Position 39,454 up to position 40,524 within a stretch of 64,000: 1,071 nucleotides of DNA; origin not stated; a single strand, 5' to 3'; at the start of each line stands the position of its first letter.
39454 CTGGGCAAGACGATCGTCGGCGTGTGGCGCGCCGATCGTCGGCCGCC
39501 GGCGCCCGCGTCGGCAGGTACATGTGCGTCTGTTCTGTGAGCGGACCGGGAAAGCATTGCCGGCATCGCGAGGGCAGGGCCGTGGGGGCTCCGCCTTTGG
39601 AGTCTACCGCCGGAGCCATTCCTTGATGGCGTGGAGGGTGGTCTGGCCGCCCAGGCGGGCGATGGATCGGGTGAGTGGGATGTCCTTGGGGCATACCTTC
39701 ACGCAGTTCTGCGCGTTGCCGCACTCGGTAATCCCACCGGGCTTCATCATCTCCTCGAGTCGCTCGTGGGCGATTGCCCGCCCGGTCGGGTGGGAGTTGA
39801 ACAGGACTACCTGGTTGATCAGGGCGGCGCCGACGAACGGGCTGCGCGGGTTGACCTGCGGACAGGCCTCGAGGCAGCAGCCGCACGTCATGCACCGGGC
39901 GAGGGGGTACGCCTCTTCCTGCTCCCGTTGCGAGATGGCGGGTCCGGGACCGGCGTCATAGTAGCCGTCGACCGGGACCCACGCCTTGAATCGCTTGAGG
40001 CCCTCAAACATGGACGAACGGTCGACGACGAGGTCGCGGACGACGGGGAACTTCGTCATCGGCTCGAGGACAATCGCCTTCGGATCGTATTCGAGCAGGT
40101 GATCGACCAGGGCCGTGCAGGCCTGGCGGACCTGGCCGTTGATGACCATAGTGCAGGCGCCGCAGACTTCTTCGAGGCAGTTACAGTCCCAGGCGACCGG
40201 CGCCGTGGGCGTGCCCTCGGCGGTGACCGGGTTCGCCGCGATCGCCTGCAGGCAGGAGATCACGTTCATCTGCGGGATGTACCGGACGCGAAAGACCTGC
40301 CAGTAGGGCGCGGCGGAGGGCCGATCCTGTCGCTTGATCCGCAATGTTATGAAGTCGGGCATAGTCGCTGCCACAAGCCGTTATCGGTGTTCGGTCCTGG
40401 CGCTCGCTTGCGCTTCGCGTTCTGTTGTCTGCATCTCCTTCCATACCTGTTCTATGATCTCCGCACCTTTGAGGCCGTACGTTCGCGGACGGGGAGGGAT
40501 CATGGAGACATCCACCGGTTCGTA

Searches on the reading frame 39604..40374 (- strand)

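Call 75: search_protein_families(library=pfam, proteins=[window:39604-40374:-], max_evalue=0.001)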
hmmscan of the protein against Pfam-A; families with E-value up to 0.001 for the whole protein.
window:39604-40374:- (256 aa): 5 families
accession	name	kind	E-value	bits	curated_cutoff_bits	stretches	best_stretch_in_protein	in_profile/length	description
PF13085.11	Fer2_3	-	2.3e-31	108.4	27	1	10-124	1-107/107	2Fe-2S iron-sulfur cluster binding domain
PF13183.11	Fer4_8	-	3.9e-08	34.2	27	1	158-232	2-68/68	4Fe-4S dicluster domain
PF13187.11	Fer4_9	-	7.2e-05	23.2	27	0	151-173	30-49/52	4Fe-4S dicluster domain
PF12838.12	Fer4_7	-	0.00026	21.8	27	0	154-173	31-50/52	4Fe-4S dicluster domain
PF13534.11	Fer4_17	-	0.00076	20.4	22.2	1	160-232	1-60/61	4Fe-4S dicluster domain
